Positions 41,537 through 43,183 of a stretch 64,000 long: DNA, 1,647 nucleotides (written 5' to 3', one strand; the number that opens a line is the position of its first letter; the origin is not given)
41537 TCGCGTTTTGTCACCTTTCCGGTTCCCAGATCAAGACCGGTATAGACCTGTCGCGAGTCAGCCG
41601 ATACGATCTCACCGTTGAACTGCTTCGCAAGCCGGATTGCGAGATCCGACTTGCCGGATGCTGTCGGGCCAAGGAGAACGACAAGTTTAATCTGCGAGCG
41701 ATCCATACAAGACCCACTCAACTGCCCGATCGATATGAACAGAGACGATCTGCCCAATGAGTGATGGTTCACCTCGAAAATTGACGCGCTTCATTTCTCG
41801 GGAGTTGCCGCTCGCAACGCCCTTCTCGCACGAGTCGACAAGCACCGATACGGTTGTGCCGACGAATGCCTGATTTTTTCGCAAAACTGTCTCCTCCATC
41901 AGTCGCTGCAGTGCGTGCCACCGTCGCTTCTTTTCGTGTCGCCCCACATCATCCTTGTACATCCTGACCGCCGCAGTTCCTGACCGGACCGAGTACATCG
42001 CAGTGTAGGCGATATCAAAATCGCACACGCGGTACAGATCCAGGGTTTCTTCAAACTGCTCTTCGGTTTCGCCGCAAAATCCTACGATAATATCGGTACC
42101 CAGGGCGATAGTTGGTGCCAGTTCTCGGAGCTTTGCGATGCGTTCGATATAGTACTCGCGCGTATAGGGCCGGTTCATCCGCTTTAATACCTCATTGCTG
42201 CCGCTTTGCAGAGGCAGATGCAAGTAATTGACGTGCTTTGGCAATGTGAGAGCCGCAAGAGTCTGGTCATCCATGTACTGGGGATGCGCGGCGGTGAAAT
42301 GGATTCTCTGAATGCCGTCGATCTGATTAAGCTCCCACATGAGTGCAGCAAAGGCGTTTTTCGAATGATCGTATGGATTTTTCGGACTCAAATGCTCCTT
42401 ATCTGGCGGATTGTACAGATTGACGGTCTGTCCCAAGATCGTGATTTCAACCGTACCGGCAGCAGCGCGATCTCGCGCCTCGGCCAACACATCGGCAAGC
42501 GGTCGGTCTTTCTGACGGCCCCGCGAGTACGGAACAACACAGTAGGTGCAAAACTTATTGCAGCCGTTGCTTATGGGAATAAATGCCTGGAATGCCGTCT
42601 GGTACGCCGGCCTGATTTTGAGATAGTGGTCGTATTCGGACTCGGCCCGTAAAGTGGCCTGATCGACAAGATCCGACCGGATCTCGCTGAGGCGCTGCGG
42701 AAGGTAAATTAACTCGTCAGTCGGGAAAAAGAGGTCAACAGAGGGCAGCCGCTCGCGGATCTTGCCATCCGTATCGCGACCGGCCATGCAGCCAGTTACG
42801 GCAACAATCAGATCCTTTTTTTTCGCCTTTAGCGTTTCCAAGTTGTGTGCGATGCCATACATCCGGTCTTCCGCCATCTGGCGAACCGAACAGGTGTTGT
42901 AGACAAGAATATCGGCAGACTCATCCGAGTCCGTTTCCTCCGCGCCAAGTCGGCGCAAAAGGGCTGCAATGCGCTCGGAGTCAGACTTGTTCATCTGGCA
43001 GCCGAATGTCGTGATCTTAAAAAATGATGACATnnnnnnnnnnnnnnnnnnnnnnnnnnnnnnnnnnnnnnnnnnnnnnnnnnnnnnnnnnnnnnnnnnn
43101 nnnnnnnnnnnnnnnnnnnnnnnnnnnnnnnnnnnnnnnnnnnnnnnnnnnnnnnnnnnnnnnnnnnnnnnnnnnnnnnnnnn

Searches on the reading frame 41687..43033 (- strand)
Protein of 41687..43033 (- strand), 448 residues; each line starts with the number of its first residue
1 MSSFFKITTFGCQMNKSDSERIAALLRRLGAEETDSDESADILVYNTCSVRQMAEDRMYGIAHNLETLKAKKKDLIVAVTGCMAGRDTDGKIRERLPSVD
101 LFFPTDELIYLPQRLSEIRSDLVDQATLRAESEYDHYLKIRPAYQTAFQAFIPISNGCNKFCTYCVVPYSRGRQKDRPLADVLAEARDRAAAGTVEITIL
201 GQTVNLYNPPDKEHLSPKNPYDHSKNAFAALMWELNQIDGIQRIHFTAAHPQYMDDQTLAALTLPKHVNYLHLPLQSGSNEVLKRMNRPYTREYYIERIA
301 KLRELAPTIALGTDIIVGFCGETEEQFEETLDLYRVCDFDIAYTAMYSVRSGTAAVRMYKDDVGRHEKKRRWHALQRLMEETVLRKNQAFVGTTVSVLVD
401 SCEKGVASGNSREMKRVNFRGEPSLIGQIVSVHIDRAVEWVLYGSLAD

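Call 9: find_related_loci(query=window:41687-43033:-, collection=genome_contigs, flank=6000)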
Query window:41687-43033:- (448 aa) in genome_contigs; peptide patterns used: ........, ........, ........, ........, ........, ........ (x = any residue, [..] = any of these).
600 stretches matched a pattern (row limit reached: there are more); 594 encode a relative of the query (tblastn E <= 1e-3); the best 80 are kept; 80 distinct loci.
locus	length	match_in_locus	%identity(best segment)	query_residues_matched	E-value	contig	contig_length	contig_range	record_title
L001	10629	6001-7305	56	5-446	9e-166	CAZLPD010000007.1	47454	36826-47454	MAG TPA_asm: uncultured Gammaproteobacteria bacterium isolate SRP278252_co1_442 genome assembly, contig: NODE_992_length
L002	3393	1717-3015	55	5-444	1e-171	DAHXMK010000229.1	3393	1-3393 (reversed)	MAG TPA_asm: Candidatus Aminicenantes bacterium isolate clean1617 k141_1229369, whole genome shotgun sequence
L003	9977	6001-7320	54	2-448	2e-163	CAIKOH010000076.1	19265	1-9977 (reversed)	Candidatus Uhrbacteria bacterium isolate T7_bin-302 genome assembly, contig: bin-302:76/79, whole genome shotgun sequenc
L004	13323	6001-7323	52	3-445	1e-162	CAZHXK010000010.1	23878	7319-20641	MAG TPA_asm: uncultured Gammaproteobacteria bacterium isolate binchicken_co46_948 genome assembly, contig: NODE_3835_len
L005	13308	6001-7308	54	2-444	6e-162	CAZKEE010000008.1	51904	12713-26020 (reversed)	MAG TPA_asm: uncultured Gammaproteobacteria bacterium isolate binchicken_co185_197 genome assembly, contig: NODE_822_len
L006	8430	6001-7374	51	4-447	2e-159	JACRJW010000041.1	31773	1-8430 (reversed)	MAG: Candidatus Uhrbacteria bacterium isolate NC_groundwater_1839_Pr3_B-0.1um_53_10 SR-2_scaffold_141_1716212, whole gen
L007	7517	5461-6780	54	2-448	7e-159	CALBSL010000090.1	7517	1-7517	MAG TPA_asm: uncultured bacterium isolate SRR6231180_bin.17_CONCOCT_v1.1_MAG genome assembly, contig: ERZ650252.2566, wh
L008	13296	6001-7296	53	5-444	2e-158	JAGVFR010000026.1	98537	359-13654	MAG: bacterium isolate DeMMO2_27 c_000000025817, whole genome shotgun sequence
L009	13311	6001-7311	52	5-448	2e-157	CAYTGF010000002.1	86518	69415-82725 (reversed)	MAG TPA_asm: uncultured Gammaproteobacteria bacterium isolate SRP342105_co1_166 genome assembly, contig: NODE_329_length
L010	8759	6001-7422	49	3-446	5e-156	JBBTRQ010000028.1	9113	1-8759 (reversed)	MAG: Patescibacteria group bacterium isolate H52-bin078_1 H52_bin078_1_000000000028, whole genome shotgun sequence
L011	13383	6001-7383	51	1-447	2e-155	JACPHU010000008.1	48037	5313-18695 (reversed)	MAG: Candidatus Uhrbacteria bacterium isolate NC_groundwater_422_Ag_B-0.1um_45_124 GD18-4_B1_scaffold_582157, whole geno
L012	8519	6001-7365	51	5-445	9e-154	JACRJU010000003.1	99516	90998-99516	MAG: Candidatus Uhrbacteria bacterium isolate NC_groundwater_1837_Pr3_B-0.1um_51_51 SR-2_scaffold_141_743426, whole geno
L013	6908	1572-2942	50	5-447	5e-152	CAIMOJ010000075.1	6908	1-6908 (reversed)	Candidatus Uhrbacteria bacterium isolate LJ_bin-4636 genome assembly, contig: bin-4636:75/76, whole genome shotgun seque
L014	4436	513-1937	49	2-446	4e-154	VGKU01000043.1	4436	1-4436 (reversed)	MAG: Candidatus Parcubacteria bacterium isolate M_DeepCast_50m_m2_233 M_DeepCast_50m_m2_233_Ga0194121_10035116, whole ge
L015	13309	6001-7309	59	5-447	7e-146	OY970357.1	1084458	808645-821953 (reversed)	MAG: Candidatus Uhrbacteria bacterium isolate MFD02416.bin.c.4 genome assembly, chromosome: 1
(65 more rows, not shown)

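Call 15: find_related_loci(query=window:41687-43033:-, collection=metagenome_contigs, flank=5000)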
Query window:41687-43033:- (448 aa) in metagenome_contigs; peptide patterns used: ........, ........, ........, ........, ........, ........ (x = any residue, [..] = any of these).
600 stretches matched a pattern (row limit reached: there are more); 581 encode a relative of the query (tblastn E <= 1e-3); the best 80 are kept; 80 distinct loci.
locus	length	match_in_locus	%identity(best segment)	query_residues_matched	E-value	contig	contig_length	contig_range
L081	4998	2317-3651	70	1-447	0e+0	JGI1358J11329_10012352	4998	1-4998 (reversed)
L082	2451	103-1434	66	1-445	0e+0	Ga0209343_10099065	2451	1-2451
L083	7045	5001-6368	55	5-446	2e-169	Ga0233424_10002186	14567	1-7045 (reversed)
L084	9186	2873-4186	56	2-447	8e-168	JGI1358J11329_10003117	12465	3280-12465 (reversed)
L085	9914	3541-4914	53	5-448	1e-164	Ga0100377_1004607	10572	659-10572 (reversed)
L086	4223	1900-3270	53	5-447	5e-168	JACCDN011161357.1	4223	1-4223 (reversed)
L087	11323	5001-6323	52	3-445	7e-163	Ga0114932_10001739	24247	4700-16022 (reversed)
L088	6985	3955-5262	53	4-446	7e-163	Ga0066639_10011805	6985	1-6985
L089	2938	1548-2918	51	5-447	6e-168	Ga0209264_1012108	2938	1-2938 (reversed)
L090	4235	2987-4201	52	5-399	7e-149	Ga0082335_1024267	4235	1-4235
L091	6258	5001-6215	52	5-399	2e-145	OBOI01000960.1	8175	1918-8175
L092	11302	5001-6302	47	5-446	2e-131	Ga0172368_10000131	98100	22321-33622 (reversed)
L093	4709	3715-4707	55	5-343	1e-126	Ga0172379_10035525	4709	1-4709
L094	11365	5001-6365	53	4-444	2e-164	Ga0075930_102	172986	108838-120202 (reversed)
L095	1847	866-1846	53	1-335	1e-130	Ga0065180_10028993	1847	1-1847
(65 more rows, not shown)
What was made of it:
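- Tried and rejected: 80 genome and 80 metagenome loci around MiaB relatives (calls 9, 15).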

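Call 18: find_encoding_contigs(protein=window:41687-43033:-, flank=6000, max_places=10)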
Protein window:41687-43033:- (448 aa): 1 contig read that carries it; 1 place shown.
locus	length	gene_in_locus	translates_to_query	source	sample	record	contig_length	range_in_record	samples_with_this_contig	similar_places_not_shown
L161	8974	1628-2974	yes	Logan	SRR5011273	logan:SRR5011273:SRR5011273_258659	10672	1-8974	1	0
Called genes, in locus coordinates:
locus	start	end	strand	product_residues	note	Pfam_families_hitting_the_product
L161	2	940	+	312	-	?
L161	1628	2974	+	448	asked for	PF00919:UPF0004, PF04055:Radical_SAM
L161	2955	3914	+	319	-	PF01745:IPT (weak), PF01715:IPPT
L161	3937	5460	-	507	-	PF02934:GatB_N, PF02637:GatB_Yqey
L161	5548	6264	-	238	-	PF00687:Ribosomal_L1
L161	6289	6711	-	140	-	PF03946:Ribosomal_L11_N, PF00298:Ribosomal_L11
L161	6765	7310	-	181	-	PF02357:NusG, PF00467:KOW (weak)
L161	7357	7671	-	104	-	PF00584:SecE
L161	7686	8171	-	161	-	-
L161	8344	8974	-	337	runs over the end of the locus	PF00005:ABC_tran, PF13304:AAA_21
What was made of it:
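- The gene caller behind the Logan contig called no gene there (call 18).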
